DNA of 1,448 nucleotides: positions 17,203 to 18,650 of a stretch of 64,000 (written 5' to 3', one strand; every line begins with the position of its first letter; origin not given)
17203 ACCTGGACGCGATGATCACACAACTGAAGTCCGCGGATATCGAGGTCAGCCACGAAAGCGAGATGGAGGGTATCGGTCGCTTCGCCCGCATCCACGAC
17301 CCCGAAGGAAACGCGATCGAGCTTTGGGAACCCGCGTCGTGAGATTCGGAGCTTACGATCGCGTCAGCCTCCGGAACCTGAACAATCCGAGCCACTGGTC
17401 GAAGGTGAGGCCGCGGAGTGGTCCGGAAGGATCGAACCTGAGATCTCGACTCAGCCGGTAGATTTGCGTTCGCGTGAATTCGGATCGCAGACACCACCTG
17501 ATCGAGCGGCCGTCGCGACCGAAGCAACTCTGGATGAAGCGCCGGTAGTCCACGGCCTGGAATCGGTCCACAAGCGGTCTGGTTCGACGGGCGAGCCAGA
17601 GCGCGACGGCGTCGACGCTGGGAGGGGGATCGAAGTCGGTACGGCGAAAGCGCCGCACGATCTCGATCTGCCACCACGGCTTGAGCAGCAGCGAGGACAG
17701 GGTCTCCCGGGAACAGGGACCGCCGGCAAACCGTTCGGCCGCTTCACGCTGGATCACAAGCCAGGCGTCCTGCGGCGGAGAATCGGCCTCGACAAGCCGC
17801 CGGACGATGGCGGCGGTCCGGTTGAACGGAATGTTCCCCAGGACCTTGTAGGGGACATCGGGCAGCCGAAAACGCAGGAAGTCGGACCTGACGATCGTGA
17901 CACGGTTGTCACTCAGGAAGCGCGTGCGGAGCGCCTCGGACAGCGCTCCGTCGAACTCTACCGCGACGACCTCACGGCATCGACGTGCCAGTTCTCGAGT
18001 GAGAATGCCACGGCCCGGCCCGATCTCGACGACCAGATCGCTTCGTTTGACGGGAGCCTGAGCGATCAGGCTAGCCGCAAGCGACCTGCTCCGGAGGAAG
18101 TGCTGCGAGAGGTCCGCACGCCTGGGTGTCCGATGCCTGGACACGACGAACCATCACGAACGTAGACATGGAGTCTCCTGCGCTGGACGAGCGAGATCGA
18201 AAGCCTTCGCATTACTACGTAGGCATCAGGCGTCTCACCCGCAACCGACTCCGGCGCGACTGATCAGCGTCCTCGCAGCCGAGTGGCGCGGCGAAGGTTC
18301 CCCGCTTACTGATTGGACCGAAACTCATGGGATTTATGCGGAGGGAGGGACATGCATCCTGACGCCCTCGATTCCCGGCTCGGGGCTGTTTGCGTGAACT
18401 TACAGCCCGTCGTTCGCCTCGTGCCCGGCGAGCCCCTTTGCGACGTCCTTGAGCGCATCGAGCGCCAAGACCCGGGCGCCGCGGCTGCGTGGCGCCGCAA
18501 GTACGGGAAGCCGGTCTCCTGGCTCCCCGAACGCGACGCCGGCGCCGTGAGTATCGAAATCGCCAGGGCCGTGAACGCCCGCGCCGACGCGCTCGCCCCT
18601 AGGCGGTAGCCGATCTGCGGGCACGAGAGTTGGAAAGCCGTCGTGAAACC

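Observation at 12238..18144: Duplicated Erm-like 23S rRNA methyltransferase genes: one intact, one disrupted, plus a third 3'-end stub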

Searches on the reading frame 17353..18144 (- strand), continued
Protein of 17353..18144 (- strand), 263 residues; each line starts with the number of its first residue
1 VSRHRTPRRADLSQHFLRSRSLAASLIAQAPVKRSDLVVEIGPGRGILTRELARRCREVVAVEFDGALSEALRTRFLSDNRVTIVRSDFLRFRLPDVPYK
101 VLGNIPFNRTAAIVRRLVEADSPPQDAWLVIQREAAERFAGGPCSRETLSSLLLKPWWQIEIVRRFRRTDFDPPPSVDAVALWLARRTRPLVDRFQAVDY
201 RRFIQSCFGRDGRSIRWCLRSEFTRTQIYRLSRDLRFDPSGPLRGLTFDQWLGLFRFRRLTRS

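Call 55: get_annotated_region(hit=H6, flank=300)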
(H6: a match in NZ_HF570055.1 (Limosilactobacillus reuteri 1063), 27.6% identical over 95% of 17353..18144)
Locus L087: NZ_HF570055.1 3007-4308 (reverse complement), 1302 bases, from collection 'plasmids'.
description: Limosilactobacillus reuteri 1063 plasmid pLUL631, complete sequence
organism: Limosilactobacillus reuteri 1063 (NCBI taxid 1273150)
taxonomy: Bacteria; Bacillota; Bacilli; Lactobacillales; Lactobacillaceae; Limosilactobacillus; Limosilactobacillus reuteri; Limosilactobacillus reuteri 1063
host: -; source: Sus scrofa,pig small intestine; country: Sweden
typing (MOB-suite, as given by PLSDB): non-mobilizable; replicon rep_cluster_50
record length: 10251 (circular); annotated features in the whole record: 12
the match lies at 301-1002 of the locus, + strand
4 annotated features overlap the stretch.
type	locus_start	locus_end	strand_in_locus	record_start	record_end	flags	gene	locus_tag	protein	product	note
CDS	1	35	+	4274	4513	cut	-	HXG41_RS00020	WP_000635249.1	peptide-binding protein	-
CDS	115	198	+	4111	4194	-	-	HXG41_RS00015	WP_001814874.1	23S rRNA methyltransferase attenuation leader peptide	GO:0046677 - response to antibiotic [Evidence IEA]; GO:0031556 - transcriptional attenuation by ribosome [Evidence IEA]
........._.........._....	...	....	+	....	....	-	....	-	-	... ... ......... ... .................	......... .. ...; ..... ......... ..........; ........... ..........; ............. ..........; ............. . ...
predicted_resistance_gene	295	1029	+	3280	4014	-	erm(B)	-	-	23S rRNA (adenine(2058)-N(6))-methyltransferase Erm(B)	predicted by amrfinderplus; class LINCOSAMIDE/MACROLIDE/STREPTOGRAMIN; identity 100.0%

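Call 56: get_annotated_region(hit=H34, flank=300)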
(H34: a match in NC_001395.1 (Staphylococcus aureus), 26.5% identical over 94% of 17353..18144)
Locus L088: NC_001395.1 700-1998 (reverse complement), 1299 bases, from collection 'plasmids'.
description: Staphylococcus aureus plasmid pT48, complete sequence
organism: Staphylococcus aureus (NCBI taxid 1280)
taxonomy: Bacteria; Bacillota; Bacilli; Bacillales; Staphylococcaceae; Staphylococcus; Staphylococcus aureus
host: -; source: -; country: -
typing (MOB-suite, as given by PLSDB): non-mobilizable; replicon rep_cluster_1947
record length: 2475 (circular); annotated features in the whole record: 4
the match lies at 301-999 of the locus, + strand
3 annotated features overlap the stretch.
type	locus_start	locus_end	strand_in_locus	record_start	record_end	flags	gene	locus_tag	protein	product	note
CDS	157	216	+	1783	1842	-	ermCL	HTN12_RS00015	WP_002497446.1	23S rRNA methylase leader peptide ErmCL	-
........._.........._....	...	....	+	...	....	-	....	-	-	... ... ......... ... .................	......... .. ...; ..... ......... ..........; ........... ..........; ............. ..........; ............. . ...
predicted_resistance_gene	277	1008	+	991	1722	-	erm(C)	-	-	23S rRNA (adenine(2058)-N(6))-methyltransferase Erm(C)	predicted by amrfinderplus; class LINCOSAMIDE/MACROLIDE/STREPTOGRAMIN; identity 100.0%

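Call 57: get_annotated_region(hit=H49, flank=300)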
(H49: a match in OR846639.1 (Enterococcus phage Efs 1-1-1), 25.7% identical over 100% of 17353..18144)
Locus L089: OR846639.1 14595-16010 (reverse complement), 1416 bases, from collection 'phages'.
description: UNVERIFIED_ORG: Enterococcus phage Efs 1-1-1 clone NODE_53_length_16514_cov_6.923770 genomic sequence.
organism: Enterococcus phage Efs 1-1-1 (NCBI taxid 3113827)
taxonomy: Viruses
host: Enterococcus faecalis; source: wastewater; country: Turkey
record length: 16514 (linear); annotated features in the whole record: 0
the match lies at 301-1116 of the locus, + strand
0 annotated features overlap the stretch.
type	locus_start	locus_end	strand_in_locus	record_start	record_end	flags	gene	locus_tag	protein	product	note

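Call 58: search_solved_structures(query=window:17353-18144:-, max_evalue=1e-21, show_alignments=5)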
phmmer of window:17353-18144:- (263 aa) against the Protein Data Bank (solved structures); distinct sequences matched with E-value up to 1e-21: 3.
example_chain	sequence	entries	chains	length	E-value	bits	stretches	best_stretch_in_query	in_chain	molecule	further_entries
6nvm_A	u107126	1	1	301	1.3e-30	109.7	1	5-256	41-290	rRNA adenine N-6-methyltransferase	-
7f8a_A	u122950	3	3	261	2.4e-28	102.3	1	9-261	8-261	Erm(38)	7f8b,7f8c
1yub_A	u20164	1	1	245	7.6e-24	87.6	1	11-256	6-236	RRNA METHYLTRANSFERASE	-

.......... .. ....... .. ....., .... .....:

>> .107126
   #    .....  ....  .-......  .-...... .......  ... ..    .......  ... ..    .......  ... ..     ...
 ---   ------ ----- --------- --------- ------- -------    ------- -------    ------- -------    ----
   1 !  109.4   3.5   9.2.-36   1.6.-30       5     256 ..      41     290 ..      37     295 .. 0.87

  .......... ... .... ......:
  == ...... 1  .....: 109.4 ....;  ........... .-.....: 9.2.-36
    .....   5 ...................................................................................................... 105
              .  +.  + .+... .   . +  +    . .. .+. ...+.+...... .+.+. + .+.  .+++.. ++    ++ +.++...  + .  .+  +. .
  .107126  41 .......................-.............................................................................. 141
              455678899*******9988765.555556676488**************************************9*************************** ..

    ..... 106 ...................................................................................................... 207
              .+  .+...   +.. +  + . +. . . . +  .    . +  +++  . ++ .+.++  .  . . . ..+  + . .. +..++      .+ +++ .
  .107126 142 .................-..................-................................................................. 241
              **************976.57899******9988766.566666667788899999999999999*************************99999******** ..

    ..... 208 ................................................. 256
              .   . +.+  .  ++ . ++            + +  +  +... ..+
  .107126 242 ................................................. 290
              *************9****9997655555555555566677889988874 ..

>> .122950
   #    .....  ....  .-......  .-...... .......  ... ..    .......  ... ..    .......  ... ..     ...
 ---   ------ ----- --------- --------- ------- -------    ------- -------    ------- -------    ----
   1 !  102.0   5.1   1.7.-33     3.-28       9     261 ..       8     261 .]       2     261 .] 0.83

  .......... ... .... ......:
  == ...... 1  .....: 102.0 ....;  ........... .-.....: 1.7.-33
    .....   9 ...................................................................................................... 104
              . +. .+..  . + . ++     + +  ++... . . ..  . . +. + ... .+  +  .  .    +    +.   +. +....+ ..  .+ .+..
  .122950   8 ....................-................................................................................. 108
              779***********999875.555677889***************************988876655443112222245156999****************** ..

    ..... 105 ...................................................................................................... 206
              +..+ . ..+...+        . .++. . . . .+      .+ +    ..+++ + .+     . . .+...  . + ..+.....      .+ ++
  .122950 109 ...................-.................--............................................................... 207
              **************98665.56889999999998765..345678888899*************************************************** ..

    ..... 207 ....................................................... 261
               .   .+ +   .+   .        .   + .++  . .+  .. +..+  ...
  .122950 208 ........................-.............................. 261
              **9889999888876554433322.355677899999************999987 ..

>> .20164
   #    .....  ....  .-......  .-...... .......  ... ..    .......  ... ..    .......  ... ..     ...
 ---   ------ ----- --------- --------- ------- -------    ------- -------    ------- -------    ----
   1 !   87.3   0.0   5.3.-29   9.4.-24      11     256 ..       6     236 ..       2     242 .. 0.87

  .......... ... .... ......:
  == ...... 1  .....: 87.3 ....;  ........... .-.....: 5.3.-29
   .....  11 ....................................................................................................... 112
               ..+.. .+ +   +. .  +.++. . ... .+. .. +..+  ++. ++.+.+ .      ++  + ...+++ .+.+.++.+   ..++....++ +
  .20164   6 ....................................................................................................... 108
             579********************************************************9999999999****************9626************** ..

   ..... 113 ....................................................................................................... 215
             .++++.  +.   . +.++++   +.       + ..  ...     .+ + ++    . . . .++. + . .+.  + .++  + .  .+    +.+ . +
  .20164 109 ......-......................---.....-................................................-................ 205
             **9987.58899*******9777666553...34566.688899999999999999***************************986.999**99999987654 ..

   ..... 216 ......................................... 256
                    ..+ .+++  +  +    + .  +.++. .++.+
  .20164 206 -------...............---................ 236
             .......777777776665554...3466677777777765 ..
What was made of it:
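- Tried and rejected: My second PDB search used too strict an E-value, so no Dim1/KsgA alignments were obtained for the tree (call 58).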

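Call 66: predict_structure(alignment_id=A2)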
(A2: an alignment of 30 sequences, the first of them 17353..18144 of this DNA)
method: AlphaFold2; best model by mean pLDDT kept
length: 263 residues; sequences in the alignment: 30
mean_pLDDT: 89.4   pTM: 0.85
mean pLDDT of the five models: 89.4, 87.8, 86.3, 81.8, 79.7
residues with pLDDT >= 90: 182; 70-90: 59; 50-70: 17; < 50: 5
segments of 3 or more residues with pLDDT < 50: 1-5
pLDDT, mean of each block of 10 residues (from residue 1): 49 76 89 95 93 95 93 95 95 96 90 94 95 91 76 94 92 90 94 94 87 84 93 95 88 95 72
secondary structure, 60 per line:
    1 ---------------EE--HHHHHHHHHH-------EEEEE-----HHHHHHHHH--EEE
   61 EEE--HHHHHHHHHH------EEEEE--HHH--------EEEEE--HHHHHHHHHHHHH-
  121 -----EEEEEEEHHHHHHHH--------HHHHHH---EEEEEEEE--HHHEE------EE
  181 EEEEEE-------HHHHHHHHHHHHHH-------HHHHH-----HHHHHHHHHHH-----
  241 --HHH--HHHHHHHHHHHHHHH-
elements in order: H20-29 E37-41 H47-55 E58-63 H66-75 E82-86 E100-104 H107-119 E126-132 H133-140 H149-154 E158-165 E179-186 H194-207 H215-219 H225-235 H248-262
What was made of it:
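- On Erm 23S rRNA (adenine2058-N6)-methyltransferase: AF2 pLDDT 89.4 (call 66).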

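Call 68: fold_search(model_id=the predicted structure, library=pdb)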
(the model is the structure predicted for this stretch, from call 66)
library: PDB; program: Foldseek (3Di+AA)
matches with E <= 10: 1947; with E <= 0.001: 1238
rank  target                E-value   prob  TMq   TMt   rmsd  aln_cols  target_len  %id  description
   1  6nvm                  4.7e-26  1.00  0.86  0.92   1.8       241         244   31  Crystal structure of 23S rRNA methyltransferase ErmE (released 2019-10-09)
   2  7f8a                  1.5e-22  1.00  0.78  0.84   2.5       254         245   31  Crystal structure of rRNA methyltransferase Erm38 (released 2022-01-12)
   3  7f8b                  2.1e-22  1.00  0.79  0.84   2.6       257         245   32  Crystal structure of rRNA methyltransferase Erm38 in complex with SAM (released 2022-01-12)
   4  3tqs_A                2.2e-22  1.00  0.73  0.77   3.8       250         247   22  Structure of the dimethyladenosine transferase (ksgA) from Coxiella burnetii (released 2011-09-28)
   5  6ift                  2.9e-22  1.00  0.76  0.69   4.2       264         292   24  KsgA from Bacillus subtilis in complex with SAM (released 2019-01-30)
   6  7f8c                  1.2e-21  1.00  0.78  0.84   2.5       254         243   31  Crystal structure of rRNA methyltransferase Erm38 in complex with sinefungin (released 2022-01-12)
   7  1qan                  1.6e-21  1.00  0.81  0.89   2.5       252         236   25  THE STRUCTURE OF THE RRNA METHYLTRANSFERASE ERMC': IMPLICATIONS FOR THE REACTION MECHANISM (released 2000-03-29)
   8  9n78_NL               1.8e-21  1.00  0.73  0.71   4.2       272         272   22  SSU processome maturation and disassembly, State L (released 2025-11-05)
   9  6ifw_A                3.4e-21  1.00  0.76  0.76   3.7       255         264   25  crystal structure of chimeric construct of KsgA with loop 1 from erm (released 2019-01-30)
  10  7v2p_U                6.4e-21  1.00  0.77  0.73   4.1       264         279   24  T.thermophilus 30S ribosome with KsgA, class K5 (released 2022-04-06)
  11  6ifs_A                8.7e-21  1.00  0.72  0.66   5.3       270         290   24  KsgA from Bacillus subtilis 168 (released 2019-01-30)
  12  3ftf_A                4.8e-20  1.00  0.71  0.75   3.7       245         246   22  Crystal structure of A. aeolicus KsgA in complex with RNA and SAH (released 2009-03-24)
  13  3fyc_A                4.8e-20  1.00  0.74  0.73   5.2       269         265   21  Crystal Structure of Dim1 from the thermophilic archeon, Methanocaldococcus jannaschi (released 2009-06-30)
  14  1zq9_A                1.0e-19  1.00  0.72  0.69   4.8       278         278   20  Crystal structure of human Dimethyladenosine transferase (released 2005-05-31)
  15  3fyd                  1.0e-19  1.00  0.72  0.72   5.1       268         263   22  Crystal Structure of Dim1 from the thermophilic archeon, Methanocaldococcus jannaschi (released 2009-06-30)
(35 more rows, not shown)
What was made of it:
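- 17353..18144 (-): Intact erm-family gene (E1), 263 aa, GTG start. AF2 pLDDT 89.4, best PDB fold match ErmE (calls 66, 68).
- On Erm 23S rRNA (adenine2058-N6)-methyltransferase: KsgA/Dim1 rmsd 3.4-5.7 A (call 68).
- Closest known: ErmE. Same: TM 0.86/0.92 and rmsd 1.8 A to ErmE (call 68).
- The AF2 model (pLDDT 89.4) fits ErmE best: TM 0.86/0.92, rmsd 1.8 A, against 3.4-5.7 A for KsgA/Dim1 (calls 66, 68). KsgA structures also match the model at TM 0.67-0.77 (call 68).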

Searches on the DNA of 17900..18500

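Call 33: search_rna_families(source=window, start=17900, end=18500, threshold=evalue, max_evalue=1)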
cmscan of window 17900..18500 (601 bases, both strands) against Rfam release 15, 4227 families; matches with E-value up to 1: 1.
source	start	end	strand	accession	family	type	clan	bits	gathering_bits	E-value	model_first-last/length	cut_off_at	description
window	18083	18190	+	RF02175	SMAD5-AS1_3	Gene; lncRNA;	-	15.8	60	0.43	1-125/125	no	SMAD5 antisense RNA 1 conserved region 3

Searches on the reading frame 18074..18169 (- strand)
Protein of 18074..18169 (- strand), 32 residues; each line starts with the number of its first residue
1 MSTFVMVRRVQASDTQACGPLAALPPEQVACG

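Call 72: search_protein_families(library=ncbifam, proteins=[window:18074-18169:-], max_evalue=10)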
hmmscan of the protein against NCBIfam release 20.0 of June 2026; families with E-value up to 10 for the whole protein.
seq(32 aa): 0 families
